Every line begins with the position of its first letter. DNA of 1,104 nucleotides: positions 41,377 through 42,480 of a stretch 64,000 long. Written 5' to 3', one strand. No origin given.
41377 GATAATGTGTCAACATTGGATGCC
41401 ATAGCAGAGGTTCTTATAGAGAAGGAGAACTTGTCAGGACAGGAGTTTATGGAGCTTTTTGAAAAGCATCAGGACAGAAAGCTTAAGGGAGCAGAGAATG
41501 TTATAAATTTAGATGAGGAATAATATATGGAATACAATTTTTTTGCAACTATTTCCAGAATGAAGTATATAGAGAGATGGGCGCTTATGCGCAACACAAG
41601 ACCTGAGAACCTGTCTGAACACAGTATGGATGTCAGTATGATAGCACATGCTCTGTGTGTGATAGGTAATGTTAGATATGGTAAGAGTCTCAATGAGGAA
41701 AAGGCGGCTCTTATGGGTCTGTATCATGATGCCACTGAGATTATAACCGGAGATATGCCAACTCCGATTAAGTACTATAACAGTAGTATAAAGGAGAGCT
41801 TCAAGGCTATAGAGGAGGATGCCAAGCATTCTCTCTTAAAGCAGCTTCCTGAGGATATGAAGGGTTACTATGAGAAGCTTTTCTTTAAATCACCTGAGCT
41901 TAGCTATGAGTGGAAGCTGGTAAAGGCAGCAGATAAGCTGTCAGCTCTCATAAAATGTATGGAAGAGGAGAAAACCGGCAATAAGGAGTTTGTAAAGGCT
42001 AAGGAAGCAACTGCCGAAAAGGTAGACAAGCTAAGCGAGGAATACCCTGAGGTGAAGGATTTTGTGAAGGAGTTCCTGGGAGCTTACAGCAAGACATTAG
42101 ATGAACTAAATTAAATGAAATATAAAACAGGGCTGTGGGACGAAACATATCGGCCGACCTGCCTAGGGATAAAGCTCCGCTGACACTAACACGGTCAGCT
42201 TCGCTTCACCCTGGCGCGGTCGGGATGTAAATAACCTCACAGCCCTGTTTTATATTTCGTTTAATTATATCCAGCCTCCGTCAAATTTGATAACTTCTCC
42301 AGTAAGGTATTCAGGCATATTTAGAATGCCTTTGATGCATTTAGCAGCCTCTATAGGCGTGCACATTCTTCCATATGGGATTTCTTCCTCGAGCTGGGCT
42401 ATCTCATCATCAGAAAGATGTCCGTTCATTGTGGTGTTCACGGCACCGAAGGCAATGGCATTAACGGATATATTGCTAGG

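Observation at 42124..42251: Conserved ~73-nt GC-rich three-stem core at the apex of terminator hairpins (copies at 16.0, 42.2 and 51.9 kb)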

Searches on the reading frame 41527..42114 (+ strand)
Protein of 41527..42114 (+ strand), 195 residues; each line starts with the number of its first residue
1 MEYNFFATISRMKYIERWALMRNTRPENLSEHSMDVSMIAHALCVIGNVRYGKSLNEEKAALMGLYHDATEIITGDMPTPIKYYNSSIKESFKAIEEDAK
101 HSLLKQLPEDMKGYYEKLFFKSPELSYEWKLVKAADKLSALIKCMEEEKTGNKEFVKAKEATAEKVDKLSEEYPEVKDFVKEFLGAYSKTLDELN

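Call 20: find_encoding_contigs(protein=window:41527-42114:+, flank=3000, max_places=10)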
Protein window:41527-42114:+ (195 aa): 16 contigs read that carry it; 10 places shown.
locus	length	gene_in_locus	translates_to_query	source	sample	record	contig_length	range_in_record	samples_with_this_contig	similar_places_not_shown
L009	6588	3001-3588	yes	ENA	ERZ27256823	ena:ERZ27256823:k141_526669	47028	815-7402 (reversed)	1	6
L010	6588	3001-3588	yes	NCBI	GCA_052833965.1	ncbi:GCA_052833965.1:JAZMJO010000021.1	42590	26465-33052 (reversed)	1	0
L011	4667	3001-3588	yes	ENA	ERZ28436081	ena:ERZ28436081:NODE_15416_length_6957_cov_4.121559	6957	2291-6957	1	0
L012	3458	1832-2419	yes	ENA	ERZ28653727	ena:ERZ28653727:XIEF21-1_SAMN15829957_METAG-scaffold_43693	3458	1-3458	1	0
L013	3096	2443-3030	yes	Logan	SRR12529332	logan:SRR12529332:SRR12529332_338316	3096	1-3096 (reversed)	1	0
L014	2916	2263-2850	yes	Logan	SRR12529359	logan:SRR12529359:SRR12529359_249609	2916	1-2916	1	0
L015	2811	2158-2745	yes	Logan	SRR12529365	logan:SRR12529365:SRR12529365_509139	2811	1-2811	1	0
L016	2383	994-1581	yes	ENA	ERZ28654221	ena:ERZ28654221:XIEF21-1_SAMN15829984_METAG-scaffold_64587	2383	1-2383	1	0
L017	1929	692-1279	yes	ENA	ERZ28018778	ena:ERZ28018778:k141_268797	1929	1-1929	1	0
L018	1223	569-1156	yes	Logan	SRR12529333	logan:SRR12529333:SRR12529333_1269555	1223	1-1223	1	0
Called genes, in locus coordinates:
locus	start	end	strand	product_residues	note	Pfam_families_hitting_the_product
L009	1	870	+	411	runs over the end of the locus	PF00464:SHMT, PF00155:Aminotran_1_2, PF01212:Beta_elim_lyase (faint)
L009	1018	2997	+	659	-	PF06480:FtsH_ext, PF06068:TIP49 (faint), PF00004:AAA, PF17862:AAA_lid_3, PF01434:Peptidase_M41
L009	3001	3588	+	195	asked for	PF12917:YfbR-like, PF13023:HD_3, PF01966:HD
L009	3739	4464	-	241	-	PF00106:adh_short, PF08659:KR, PF13561:adh_short_C2, PF08643:DUF1776 (weak)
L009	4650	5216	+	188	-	PF13399:LytR_C (weak)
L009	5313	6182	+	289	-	PF02588:YitT_membrane, PF10035:DUF2179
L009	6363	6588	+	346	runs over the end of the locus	?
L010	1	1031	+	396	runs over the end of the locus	-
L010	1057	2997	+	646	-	PF06480:FtsH_ext, PF06068:TIP49 (faint), PF00004:AAA, PF17862:AAA_lid_3, PF01434:Peptidase_M41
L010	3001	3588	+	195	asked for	PF12917:YfbR-like, PF13023:HD_3, PF01966:HD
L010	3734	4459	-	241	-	PF00106:adh_short, PF08659:KR, PF13561:adh_short_C2, PF08643:DUF1776 (weak)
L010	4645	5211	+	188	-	PF13399:LytR_C (weak)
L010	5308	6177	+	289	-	PF02588:YitT_membrane, PF10035:DUF2179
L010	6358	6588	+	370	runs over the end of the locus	PF02463:SMC_N (weak), PF00005:ABC_tran, PF17912:OB_MalK, PF08402:TOBE_2 (weak), PF03459:TOBE (weak)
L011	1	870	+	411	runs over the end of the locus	PF00464:SHMT, PF00155:Aminotran_1_2, PF01212:Beta_elim_lyase (faint)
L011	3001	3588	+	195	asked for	PF12917:YfbR-like, PF13023:HD_3, PF01966:HD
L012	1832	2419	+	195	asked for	PF12917:YfbR-like, PF13023:HD_3, PF01966:HD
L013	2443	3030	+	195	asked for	PF12917:YfbR-like, PF13023:HD_3, PF01966:HD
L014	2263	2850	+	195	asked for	PF12917:YfbR-like, PF13023:HD_3, PF01966:HD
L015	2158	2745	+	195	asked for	PF12917:YfbR-like, PF13023:HD_3, PF01966:HD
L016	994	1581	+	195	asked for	PF12917:YfbR-like, PF13023:HD_3, PF01966:HD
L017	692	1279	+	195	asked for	PF12917:YfbR-like, PF13023:HD_3, PF01966:HD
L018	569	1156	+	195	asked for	PF12917:YfbR-like, PF13023:HD_3, PF01966:HD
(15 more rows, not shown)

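Call 22: find_homologous_proteins(query=window:41527-42111:+, max_evalue=1e-40)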
Query window:41527-42111:+ (195 aa): 7911 proteins with E <= 1e-40 among 8000 candidates; the best 120 are listed.
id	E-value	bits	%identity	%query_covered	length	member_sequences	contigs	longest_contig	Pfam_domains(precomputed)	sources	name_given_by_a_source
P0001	4.6e-123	426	100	100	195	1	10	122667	PF12917.14,PF01966.29,PF13023.13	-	-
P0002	1.2e-122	424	99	100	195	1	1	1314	PF12917.14,PF01966.29,PF13023.13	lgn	-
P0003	1.8e-122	424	99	100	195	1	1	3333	PF12917.14,PF01966.29,PF13023.13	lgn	-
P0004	3.9e-122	423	99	100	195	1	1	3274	PF12917.14,PF01966.29,PF13023.13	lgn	-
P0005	4.3e-122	423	99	100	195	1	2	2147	PF12917.14,PF01966.29,PF13023.13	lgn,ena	-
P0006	1.2e-118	411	96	100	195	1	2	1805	PF12917.14,PF01966.29,PF13023.13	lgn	-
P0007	2.6e-116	404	94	100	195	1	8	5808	PF12917.14,PF01966.29,PF13023.13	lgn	-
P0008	1.3e-102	359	82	100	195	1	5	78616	PF12917.14,PF01966.29,PF13023.13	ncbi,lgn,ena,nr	ncbi:MAG: 5'-deoxynucleotidase [Lachnospiraceae bacterium]|nr:5'-deoxynucleotidase [Lachnospiraceae 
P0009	1.3e-102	359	82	100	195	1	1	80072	PF12917.14,PF01966.29,PF13023.13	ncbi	-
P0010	3.8e-102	358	81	100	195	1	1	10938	PF12917.14,PF01966.29,PF13023.13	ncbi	-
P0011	1.3e-101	356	81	100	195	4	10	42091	PF12917.14,PF01966.29,PF13023.13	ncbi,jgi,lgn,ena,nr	ncbi:MAG: 5'-deoxynucleotidase [Lachnospiraceae bacterium]|nr:5'-deoxynucleotidase [Lachnospiraceae 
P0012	2.0e-100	352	79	100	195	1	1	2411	PF12917.14,PF01966.29,PF13023.13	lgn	-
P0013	2.9e-100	351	80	100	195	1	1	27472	PF12917.14,PF01966.29,PF13023.13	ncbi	-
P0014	3.4e-100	351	80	100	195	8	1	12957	PF12917.14,PF13023.13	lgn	-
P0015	3.6e-100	351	80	100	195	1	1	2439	PF12917.14,PF01966.29,PF13023.13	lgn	-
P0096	1.1e-90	320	72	100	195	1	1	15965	PF12917.14,PF01966.29,PF13023.13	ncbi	ncbi:MAG: 5'-deoxynucleotidase [Wujia sp.]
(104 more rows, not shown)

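Call 23: find_encoding_contigs(protein=P0007, flank=3000, max_places=4)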
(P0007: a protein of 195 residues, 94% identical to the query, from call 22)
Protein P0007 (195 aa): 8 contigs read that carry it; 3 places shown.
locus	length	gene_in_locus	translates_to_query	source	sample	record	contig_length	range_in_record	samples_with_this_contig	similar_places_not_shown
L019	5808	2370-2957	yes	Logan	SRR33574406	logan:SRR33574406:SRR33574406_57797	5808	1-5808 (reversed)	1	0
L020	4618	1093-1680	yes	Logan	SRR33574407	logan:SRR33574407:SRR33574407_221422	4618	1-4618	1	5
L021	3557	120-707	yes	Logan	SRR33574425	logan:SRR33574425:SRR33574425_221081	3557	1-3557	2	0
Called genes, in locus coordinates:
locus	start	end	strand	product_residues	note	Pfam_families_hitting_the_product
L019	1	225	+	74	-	?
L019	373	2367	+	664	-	PF06480:FtsH_ext, PF06068:TIP49 (faint), PF00004:AAA, PF17862:AAA_lid_3, PF01434:Peptidase_M41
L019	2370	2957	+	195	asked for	PF12917:YfbR-like, PF13023:HD_3, PF01966:HD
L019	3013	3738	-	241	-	PF00106:adh_short, PF08659:KR, PF13561:adh_short_C2, PF08643:DUF1776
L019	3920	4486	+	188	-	PF13399:LytR_C (weak)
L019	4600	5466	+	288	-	PF02588:YitT_membrane, PF10035:DUF2179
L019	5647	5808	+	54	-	?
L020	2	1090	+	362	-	?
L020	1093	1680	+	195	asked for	PF12917:YfbR-like, PF13023:HD_3, PF01966:HD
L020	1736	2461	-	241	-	PF00106:adh_short, PF08659:KR, PF13561:adh_short_C2, PF08643:DUF1776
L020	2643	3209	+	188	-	PF13399:LytR_C (weak)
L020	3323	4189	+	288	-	PF02588:YitT_membrane, PF10035:DUF2179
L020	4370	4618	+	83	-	?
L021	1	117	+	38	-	?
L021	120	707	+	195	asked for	PF12917:YfbR-like, PF13023:HD_3, PF01966:HD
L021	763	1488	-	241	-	PF00106:adh_short, PF08659:KR, PF13561:adh_short_C2, PF08643:DUF1776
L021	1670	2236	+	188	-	PF13399:LytR_C (weak)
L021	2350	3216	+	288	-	PF02588:YitT_membrane, PF10035:DUF2179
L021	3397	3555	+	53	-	?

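Call 24: find_encoding_contigs(protein=P0008, flank=10000, max_places=3)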
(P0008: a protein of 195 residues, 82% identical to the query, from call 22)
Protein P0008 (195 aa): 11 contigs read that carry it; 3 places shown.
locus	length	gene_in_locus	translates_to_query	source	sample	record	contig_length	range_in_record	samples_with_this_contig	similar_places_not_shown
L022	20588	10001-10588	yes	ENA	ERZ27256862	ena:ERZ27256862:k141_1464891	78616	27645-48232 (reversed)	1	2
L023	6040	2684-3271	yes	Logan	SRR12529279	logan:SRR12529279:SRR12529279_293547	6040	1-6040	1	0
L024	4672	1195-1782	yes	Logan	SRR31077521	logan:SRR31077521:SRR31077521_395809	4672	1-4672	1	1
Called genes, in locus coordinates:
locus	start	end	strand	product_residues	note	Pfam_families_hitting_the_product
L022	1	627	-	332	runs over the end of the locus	PF17101:Stealth_CR1, PF11380:Stealth_CR2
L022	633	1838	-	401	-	PF04464:Glyphos_transf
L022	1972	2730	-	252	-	PF13641:Glyco_tranf_2_3, PF00535:Glycos_transf_2, PF10111:Glyco_tranf_2_2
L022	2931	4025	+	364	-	PF03816:LytR_cpsA_psr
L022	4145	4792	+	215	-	PF07963:N_methyl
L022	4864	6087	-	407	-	PF00365:PFK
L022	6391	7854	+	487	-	PF00464:SHMT, PF00155:Aminotran_1_2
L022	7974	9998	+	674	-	PF06480:FtsH_ext, PF06068:TIP49 (faint), PF00004:AAA, PF17862:AAA_lid_3, PF01434:Peptidase_M41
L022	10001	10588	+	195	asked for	PF12917:YfbR-like, PF13023:HD_3, PF01966:HD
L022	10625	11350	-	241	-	PF00106:adh_short, PF08659:KR, PF13561:adh_short_C2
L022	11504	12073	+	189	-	PF13399:LytR_C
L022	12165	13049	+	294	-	PF02588:YitT_membrane, PF10035:DUF2179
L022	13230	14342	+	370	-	PF02463:SMC_N (weak), PF00005:ABC_tran, PF17912:OB_MalK, PF08402:TOBE_2 (weak), PF03459:TOBE (weak)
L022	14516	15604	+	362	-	PF17853:GGDEF_2, PF13556:HTH_30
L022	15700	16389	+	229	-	PF02463:SMC_N, PF20720:nSTAND3 (faint), PF00005:ABC_tran, PF00931:NB-ARC (faint), PF13401:AAA_22 (faint), PF13304:AAA_21 (faint)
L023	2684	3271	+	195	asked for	PF12917:YfbR-like, PF13023:HD_3, PF01966:HD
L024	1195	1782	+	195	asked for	PF12917:YfbR-like, PF13023:HD_3, PF01966:HD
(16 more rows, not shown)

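Call 25: find_encoding_contigs(protein=P0011, flank=10000, max_places=3)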
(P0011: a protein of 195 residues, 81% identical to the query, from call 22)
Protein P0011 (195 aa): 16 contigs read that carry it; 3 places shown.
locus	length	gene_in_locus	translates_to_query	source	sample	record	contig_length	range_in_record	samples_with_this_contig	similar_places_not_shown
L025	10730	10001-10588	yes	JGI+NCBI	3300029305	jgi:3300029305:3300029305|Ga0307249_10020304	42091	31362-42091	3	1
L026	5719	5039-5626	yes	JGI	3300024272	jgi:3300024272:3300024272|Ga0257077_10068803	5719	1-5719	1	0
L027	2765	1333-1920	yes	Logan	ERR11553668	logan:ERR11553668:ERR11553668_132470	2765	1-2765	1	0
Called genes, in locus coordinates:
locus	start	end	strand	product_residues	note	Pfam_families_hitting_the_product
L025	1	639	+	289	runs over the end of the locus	PF00483:NTP_transferase, PF12804:NTP_transf_3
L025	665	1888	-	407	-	PF01704:UDPGP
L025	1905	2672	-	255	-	PF13641:Glyco_tranf_2_3 (weak), PF00535:Glycos_transf_2, PF10111:Glyco_tranf_2_2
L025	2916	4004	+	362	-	PF03816:LytR_cpsA_psr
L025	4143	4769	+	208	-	PF07963:N_methyl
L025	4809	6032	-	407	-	PF00365:PFK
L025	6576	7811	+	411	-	PF00464:SHMT, PF00155:Aminotran_1_2, PF01212:Beta_elim_lyase (faint)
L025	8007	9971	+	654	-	PF06480:FtsH_ext, PF06068:TIP49 (faint), PF00004:AAA, PF17862:AAA_lid_3, PF01434:Peptidase_M41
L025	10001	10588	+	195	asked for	PF12917:YfbR-like, PF13023:HD_3, PF01966:HD (weak)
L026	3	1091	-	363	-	?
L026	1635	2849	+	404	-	PF00464:SHMT, PF00155:Aminotran_1_2 (weak)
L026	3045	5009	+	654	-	PF06480:FtsH_ext, PF06068:TIP49 (faint), PF00004:AAA, PF17862:AAA_lid_3, PF01434:Peptidase_M41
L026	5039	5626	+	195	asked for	PF12917:YfbR-like, PF13023:HD_3, PF01966:HD (weak)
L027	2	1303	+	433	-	?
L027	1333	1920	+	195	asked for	PF12917:YfbR-like, PF13023:HD_3, PF01966:HD (weak)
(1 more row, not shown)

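Call 91: find_encoding_contigs(protein=P0096, flank=10000, max_places=2)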
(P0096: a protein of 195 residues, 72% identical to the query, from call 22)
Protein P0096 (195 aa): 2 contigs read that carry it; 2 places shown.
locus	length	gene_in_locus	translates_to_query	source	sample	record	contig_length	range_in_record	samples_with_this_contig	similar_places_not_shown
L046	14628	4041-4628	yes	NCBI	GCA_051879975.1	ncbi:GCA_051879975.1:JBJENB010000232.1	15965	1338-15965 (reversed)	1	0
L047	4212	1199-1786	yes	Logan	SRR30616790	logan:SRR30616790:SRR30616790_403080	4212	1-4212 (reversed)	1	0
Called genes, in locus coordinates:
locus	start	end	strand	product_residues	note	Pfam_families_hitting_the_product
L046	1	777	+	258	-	PF03631:Virul_fac_BrkB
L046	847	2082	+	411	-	PF00464:SHMT, PF00155:Aminotran_1_2, PF01212:Beta_elim_lyase (weak)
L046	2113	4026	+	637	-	PF06480:FtsH_ext, PF00004:AAA, PF17862:AAA_lid_3, PF01434:Peptidase_M41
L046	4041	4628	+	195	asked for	PF12917:YfbR-like, PF13023:HD_3, PF01966:HD (weak)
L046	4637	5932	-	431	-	PF13173:AAA_14, PF13635:DUF4143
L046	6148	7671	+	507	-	PF01594:AI-2E_transport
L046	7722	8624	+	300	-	-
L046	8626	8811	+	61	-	PF14056:DUF4250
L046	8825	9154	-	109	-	-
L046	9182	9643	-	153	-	-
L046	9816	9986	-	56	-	-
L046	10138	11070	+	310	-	-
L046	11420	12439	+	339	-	PF02912:Phe_tRNA-synt_N, PF01409:tRNA-synt_2d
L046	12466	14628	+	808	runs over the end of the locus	PF01588:tRNA_bind, PF03483:B3_4, PF03484:B5, PF17759:tRNA_synthFbeta, PF03147:FDX-ACB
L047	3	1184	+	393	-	?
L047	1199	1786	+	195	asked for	PF12917:YfbR-like, PF13023:HD_3, PF01966:HD (weak)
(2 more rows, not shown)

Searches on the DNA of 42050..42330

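Call 7: search_rna_families(source=window, start=42050, end=42330, threshold=evalue, max_evalue=10, show_alignments=3)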
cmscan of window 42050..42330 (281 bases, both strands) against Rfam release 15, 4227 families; matches with E-value up to 10: 1.
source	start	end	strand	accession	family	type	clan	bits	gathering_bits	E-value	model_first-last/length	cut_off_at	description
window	42109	42266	+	RF04128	MIR8562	Gene; miRNA;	-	23.6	211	0.019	1-242/242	no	MIR8562 microRNA precursor family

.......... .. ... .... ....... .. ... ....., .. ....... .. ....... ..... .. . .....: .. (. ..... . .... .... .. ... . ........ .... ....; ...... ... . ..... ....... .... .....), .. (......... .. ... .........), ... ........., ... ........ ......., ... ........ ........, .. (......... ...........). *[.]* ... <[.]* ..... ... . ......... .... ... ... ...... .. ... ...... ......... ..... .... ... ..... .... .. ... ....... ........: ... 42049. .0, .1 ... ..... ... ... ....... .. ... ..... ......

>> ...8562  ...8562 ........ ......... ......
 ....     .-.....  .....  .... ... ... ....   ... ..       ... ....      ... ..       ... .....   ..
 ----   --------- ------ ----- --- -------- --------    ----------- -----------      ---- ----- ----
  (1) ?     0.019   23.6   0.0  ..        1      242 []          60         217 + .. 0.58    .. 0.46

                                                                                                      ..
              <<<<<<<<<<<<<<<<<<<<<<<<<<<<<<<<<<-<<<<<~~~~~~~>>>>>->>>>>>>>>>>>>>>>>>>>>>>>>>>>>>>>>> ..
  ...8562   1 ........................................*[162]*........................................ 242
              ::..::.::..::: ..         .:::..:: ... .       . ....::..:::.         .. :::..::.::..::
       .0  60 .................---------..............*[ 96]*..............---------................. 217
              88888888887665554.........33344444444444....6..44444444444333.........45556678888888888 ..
